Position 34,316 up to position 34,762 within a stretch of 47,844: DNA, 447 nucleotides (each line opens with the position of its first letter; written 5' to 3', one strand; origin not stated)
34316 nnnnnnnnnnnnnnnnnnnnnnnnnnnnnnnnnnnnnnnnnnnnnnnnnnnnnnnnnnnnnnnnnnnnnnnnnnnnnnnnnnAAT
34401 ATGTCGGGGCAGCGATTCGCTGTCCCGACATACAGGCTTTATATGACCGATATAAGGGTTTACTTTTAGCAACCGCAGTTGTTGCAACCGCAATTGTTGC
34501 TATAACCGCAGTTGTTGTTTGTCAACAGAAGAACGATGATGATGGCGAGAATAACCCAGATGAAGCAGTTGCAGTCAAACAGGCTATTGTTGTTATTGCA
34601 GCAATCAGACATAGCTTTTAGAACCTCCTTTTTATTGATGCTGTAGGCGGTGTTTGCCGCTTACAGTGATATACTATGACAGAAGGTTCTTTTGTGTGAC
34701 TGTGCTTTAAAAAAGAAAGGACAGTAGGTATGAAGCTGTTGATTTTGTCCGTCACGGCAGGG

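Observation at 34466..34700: Unannotated 48-aa peptide with 9 Cys, a single TM helix, an internal DNA triple repeat and a sigma-K-like promoter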

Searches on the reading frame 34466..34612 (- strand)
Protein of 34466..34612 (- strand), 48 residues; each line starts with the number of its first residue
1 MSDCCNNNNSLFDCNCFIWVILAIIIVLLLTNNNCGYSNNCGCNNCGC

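Call 6: search_protein_families(library=pfam, proteins=[window:34469-34612:-], max_evalue=10)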
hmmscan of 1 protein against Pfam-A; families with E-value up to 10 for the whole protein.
seq(48 aa): 0 families

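Call 7: search_protein_families(library=ncbifam, proteins=[window:34469-34612:-], max_evalue=10)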
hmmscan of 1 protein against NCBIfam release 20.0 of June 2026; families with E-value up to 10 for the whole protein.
seq(48 aa): 0 families

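Call 8: search_protein_families(library=phrogs, proteins=[window:34469-34612:-], max_evalue=10)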
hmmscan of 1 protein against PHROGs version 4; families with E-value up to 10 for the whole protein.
seq(48 aa): 0 families

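Call 10: find_homologous_proteins(query=window:34469-34612:-, max_evalue=10)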
Query seq(48 aa) (48 aa): 1 proteins with E <= 10 among 1 candidates.
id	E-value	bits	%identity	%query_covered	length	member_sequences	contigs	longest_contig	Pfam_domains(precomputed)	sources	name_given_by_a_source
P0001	5.8e-22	94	100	100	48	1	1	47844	-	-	-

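Call 13: find_encoding_contigs(protein=window:34466-34612:-, flank=5000)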
Protein window:34466-34612:- (48 aa): no gene with exactly this product is on record in the collection.

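Call 42: search_protein_representatives(protein=window:34469-34612:-)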
Query: 48 residues. Proteins with E-value up to 0.001 (for the whole library): 1; up to 1e-10: 1; up to 1e-30: 0. The best 1 are listed.
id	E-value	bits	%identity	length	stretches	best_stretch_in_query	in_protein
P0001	1.8e-22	93.7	100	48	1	1-48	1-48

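Call 46: find_related_loci(query=A3, collection=genome_contigs, flank=4000)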
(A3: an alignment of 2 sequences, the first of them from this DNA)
Query A3 (48 aa) in genome_contigs; peptide patterns used: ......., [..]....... (x = any residue, [..] = any of these).
239 stretches matched a pattern, but none encodes a relative of the query by tblastn (E <= 1e-3).

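Call 59: search_protein_families(library=ncbifam, alignment_id=A4, max_evalue=10)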
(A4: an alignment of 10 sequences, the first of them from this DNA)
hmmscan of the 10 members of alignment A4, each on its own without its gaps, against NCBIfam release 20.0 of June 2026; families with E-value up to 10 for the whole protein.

A. member 1, seq(48 aa): 0 families

B. families by the number of members that match (of 10 scanned): 1 family
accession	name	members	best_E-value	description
TIGR01411.1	tatAE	2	0.022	twin-arginine translocase TatA/TatE family subunit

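Call 60: search_protein_families(library=pfam, alignment_id=A4, max_evalue=10)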
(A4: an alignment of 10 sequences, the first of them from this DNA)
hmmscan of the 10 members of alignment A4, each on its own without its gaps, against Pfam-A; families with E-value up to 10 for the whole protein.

A. member 1, seq(48 aa): 0 families

B. families by the number of members that match (of 10 scanned): 3 families
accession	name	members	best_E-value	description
PF10717.14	ODV-E18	4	0.017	Occlusion-derived virus envelope protein ODV-E18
PF11466.13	Doppel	1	0.092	Prion-like protein Doppel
PF02416.21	TatA_B_E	1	0.23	mttA/Hcf106 family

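Call 61: find_homologous_proteins(query=A4, max_evalue=1)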
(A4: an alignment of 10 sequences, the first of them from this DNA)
Query A4 (10 sequences) (48 aa, profile of the alignment): 64 proteins with E <= 1 among 5953 candidates.
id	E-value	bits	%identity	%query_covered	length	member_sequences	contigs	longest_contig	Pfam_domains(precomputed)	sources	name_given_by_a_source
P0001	5.4e-7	47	100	100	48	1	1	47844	-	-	-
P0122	8.2e-6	44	-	-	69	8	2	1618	-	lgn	-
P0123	2.1e-4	39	-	-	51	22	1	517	-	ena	-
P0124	6.9e-4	37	-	-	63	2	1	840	-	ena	-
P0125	7.3e-4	37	78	19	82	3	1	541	-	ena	-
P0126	7.6e-4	37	38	58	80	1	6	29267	-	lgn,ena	-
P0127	9.5e-4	37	-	-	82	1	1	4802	-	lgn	-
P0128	1.2e-3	37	-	-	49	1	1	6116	-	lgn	-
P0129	1.5e-3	36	-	-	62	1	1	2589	-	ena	-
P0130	1.9e-3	36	82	33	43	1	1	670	-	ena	-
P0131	3.7e-3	35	37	40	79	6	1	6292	-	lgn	-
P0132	6.0e-3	34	-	-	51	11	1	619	-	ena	-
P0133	7.8e-3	34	-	-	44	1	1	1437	-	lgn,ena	-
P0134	1.2e-2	33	-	-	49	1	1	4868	-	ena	-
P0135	1.2e-2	33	-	-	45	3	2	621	-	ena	-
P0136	1.3e-2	33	38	48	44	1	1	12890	-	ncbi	-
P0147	7.6e-2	31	33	75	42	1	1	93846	-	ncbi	-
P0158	2.7e-1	29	83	13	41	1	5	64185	-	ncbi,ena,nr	ncbi:MAG: hypothetical protein PUF46_04040 [Oscillospiraceae bacterium]|nr:hypothetical protein [Osc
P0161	3.2e-1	29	-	-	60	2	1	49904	-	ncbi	-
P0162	3.2e-1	29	-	-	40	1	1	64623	-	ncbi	-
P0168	4.7e-1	28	-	-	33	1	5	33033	-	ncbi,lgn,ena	-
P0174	7.1e-1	28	-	-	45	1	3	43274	-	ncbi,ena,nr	ncbi:MAG: hypothetical protein IJP23_01265 [Oscillospiraceae bacterium]|nr:hypothetical protein [Osc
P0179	8.4e-1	28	-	-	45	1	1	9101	-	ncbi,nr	ncbi:MAG: hypothetical protein J1F64_04210 [Oscillospiraceae bacterium]|nr:hypothetical protein [Osc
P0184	1.0e+0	27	-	-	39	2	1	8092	-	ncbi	-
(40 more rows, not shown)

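Call 65: find_encoding_contigs(protein=P0179, flank=3000, max_places=3)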
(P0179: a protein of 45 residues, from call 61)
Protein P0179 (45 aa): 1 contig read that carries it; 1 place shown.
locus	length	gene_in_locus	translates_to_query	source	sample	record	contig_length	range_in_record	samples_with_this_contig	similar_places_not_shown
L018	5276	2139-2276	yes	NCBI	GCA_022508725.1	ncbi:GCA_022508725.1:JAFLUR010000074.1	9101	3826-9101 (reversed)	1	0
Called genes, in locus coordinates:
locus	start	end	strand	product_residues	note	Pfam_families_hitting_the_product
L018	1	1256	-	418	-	PF20769:YPEB_N, PF14620:YPEB_PepSY1-2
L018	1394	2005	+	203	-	PF09551:Spore_II_R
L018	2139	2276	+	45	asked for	-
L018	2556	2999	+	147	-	PF05701:WEMBL (weak), PF07303:Occludin_ELL (weak), PF28256:CCDC171 (weak), PF17107:SesA (faint)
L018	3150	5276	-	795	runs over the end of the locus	PF01588:tRNA_bind, PF03483:B3_4, PF03484:B5, PF17759:tRNA_synthFbeta, PF03147:FDX-ACB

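Call 66: find_encoding_contigs(protein=P0158, flank=3000, max_places=3)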
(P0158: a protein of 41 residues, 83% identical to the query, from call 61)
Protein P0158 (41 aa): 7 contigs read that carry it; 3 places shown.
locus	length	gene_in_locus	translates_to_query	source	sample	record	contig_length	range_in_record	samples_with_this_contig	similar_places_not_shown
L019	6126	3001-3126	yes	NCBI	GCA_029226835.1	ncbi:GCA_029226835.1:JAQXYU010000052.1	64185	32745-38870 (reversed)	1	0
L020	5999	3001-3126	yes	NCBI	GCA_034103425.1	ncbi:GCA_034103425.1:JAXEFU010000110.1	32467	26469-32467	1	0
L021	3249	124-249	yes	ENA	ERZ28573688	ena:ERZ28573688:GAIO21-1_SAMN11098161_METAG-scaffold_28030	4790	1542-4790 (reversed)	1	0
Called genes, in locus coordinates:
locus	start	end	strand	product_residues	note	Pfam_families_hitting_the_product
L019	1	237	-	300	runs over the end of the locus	PF00892:EamA, PF03151:TPT (weak), PF00892:EamA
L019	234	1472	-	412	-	PF01136:Peptidase_U32, PF16325:Peptidase_U32_C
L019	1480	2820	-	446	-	PF02618:YceG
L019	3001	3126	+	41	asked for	-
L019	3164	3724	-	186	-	PF01812:5-FTHF_cyc-lig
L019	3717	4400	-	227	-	PF02223:Thymidylate_kin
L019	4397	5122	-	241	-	PF03808:Glyco_tran_WecG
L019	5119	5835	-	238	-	PF02146:SIR2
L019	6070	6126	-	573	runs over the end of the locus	PF02554:CstA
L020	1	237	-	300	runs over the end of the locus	PF00892:EamA, PF03151:TPT (weak), PF00892:EamA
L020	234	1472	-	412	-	PF01136:Peptidase_U32, PF16325:Peptidase_U32_C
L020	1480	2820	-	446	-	PF02618:YceG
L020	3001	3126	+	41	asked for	-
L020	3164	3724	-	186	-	PF01812:5-FTHF_cyc-lig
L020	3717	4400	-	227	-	PF02223:Thymidylate_kin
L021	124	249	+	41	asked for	-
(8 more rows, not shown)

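Call 67: find_encoding_contigs(protein=P0147, flank=3000, max_places=3)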
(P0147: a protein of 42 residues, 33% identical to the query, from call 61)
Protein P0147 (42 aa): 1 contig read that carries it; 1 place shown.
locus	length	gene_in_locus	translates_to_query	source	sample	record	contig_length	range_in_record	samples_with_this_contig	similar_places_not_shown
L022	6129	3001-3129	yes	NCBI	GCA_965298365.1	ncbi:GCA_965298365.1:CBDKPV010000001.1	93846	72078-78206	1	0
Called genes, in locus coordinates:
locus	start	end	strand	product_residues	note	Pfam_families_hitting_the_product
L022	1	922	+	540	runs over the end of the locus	-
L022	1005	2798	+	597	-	PF13616:Rotamase_3 (weak), PF00639:Rotamase (weak)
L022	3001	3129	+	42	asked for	-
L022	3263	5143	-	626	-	PF02450:LCAT (faint), PF00404:Dockerin_1 (weak)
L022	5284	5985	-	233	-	-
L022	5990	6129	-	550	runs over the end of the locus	PF00749:tRNA-synt_1c, PF03950:tRNA-synt_1c_C, PF20974:tRNA-synt_1c_C2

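Call 82: find_related_loci(query=A6, collection=metagenome_contigs, flank=2500)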
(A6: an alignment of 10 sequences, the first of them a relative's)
Query A6 (44 aa) in metagenome_contigs; peptide patterns used: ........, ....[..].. (x = any residue, [..] = any of these).
600 stretches matched a pattern (row limit reached: there are more); 1 encode a relative of the query (tblastn E <= 1e-3); 1 distinct loci.
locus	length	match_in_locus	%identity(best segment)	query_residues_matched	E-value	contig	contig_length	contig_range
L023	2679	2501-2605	74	1-38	4e-9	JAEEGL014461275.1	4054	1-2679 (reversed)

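Call 92: search_solved_structures(query=A7, max_evalue=10)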
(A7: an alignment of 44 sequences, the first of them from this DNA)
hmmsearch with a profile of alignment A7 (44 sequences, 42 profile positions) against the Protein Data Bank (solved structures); distinct sequences matched with E-value up to 10: 0.

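Call 95: find_encoding_contigs(protein=P0162, flank=3000, max_places=2)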
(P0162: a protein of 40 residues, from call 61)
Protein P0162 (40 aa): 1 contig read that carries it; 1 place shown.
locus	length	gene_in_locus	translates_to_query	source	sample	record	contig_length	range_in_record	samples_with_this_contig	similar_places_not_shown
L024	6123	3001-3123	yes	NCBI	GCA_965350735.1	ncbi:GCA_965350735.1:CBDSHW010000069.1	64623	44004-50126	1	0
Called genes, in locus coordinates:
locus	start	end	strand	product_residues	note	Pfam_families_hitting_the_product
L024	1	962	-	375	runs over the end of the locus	PF00155:Aminotran_1_2, PF01053:Cys_Met_Meta_PP (weak), PF01041:DegT_DnrJ_EryC1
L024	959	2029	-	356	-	PF01546:Peptidase_M20, PF07687:M20_dimer (faint)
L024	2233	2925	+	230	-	PF08503:DapH_N, PF25084:LbH_EIF2B (faint), PF25087:GMPPB_C (faint), PF00132:Hexapep, PF14602:Hexapep_2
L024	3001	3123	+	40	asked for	-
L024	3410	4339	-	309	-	PF25025:EF-Ts_N (weak), PF00889:EF_TS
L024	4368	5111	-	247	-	PF00318:Ribosomal_S2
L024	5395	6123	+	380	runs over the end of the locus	PF14907:NTP_transf_5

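Call 96: find_encoding_contigs(protein=P0126, flank=3000, max_places=2)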
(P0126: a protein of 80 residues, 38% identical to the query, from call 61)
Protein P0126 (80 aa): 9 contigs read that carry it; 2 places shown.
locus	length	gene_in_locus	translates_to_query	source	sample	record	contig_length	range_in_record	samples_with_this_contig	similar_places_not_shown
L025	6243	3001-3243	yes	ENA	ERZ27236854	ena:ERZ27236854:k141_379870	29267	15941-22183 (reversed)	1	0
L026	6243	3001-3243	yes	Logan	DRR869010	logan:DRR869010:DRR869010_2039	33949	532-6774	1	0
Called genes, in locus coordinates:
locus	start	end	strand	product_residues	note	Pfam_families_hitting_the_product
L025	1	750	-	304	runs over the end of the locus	PF00082:Peptidase_S8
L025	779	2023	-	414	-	PF11700:ATG22, PF07690:MFS_1, PF11700:ATG22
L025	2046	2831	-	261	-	PF00882:Zn_dep_PLPC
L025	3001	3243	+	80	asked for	-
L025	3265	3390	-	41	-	-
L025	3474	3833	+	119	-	-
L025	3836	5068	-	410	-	PF00654:Voltage_CLC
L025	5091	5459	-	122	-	PF07009:NusG_II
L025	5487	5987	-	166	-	PF07456:Hpre_diP_synt_I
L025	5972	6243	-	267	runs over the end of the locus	PF04060:FeS, PF13237:Fer4_10, PF13187:Fer4_9 (weak), PF25160:LdpA_Fe-S-bd, PF12838:Fer4_7, PF12838:Fer4_7, PF13187:Fer4_9, PF00037:Fer4, +11 more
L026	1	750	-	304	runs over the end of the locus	PF00082:Peptidase_S8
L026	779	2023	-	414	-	PF11700:ATG22, PF07690:MFS_1, PF11700:ATG22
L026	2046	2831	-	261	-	PF00882:Zn_dep_PLPC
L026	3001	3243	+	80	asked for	-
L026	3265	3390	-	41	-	-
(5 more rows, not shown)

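Call 100: predict_structure(alignment_id=A8)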
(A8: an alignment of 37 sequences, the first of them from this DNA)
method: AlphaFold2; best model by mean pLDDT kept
length: 48 residues; sequences in the alignment: 37
mean_pLDDT: 59.1   pTM: 0.36
mean pLDDT of the five models: 59.1, 59.0, 59.0, 57.4, 56.4
residues with pLDDT >= 90: 0; 70-90: 13; 50-70: 18; < 50: 17
segments of 3 or more residues with pLDDT < 50: 36-48
pLDDT, mean of each block of 10 residues (from residue 1): 50 65 82 51 44
secondary structure, 60 per line:
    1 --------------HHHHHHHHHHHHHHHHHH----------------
elements in order: H15-32

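Call 103: list_cluster_members(proteins=[P0136, P0147, P0158, P0161, P0162, P0168, P0174, P0179, P0184, P0056])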
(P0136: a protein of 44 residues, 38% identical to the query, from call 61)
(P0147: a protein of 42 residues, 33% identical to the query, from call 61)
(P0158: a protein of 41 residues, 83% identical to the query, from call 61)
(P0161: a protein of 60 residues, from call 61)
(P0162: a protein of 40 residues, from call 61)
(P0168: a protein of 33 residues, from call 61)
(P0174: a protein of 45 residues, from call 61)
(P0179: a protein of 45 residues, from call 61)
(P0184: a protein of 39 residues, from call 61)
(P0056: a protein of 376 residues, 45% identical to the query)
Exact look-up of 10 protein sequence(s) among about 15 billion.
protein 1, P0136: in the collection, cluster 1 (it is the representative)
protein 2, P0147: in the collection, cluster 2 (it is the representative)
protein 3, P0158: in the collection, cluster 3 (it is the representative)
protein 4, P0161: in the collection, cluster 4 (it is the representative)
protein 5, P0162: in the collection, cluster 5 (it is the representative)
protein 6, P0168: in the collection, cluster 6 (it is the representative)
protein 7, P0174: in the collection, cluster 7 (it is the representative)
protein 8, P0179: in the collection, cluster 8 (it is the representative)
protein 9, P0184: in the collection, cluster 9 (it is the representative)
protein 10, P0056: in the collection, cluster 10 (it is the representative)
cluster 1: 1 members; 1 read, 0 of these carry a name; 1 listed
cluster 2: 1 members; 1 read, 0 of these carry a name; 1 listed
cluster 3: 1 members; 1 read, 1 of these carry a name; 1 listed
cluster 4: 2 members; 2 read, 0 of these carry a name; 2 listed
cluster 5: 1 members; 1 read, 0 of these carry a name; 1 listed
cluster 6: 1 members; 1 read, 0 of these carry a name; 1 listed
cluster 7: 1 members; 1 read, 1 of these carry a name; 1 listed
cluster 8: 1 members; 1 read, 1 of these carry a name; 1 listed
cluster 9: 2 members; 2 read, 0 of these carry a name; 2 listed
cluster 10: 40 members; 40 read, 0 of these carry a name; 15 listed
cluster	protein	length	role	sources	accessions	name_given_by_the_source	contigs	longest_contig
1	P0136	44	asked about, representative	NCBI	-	-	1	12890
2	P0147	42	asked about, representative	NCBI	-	-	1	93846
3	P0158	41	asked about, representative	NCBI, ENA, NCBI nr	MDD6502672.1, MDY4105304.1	MAG: hypothetical protein PUF46_04040 [Oscillospiraceae bacterium] | hypothetical protein [Oscillospiraceae bacterium]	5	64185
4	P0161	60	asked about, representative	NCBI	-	-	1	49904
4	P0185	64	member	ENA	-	-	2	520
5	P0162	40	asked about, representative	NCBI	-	-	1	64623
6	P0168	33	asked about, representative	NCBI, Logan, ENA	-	-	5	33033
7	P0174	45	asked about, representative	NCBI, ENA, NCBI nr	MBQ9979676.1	MAG: hypothetical protein IJP23_01265 [Oscillospiraceae bacterium] | hypothetical protein [Oscillospiraceae bacterium]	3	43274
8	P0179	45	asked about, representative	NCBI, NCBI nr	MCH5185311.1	MAG: hypothetical protein J1F64_04210 [Oscillospiraceae bacterium] | hypothetical protein [Oscillospiraceae bacterium]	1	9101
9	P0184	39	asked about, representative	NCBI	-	-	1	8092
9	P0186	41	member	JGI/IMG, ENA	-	-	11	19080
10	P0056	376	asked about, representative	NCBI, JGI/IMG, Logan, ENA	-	-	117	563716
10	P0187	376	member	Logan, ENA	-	-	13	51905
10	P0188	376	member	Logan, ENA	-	-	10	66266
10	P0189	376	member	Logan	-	-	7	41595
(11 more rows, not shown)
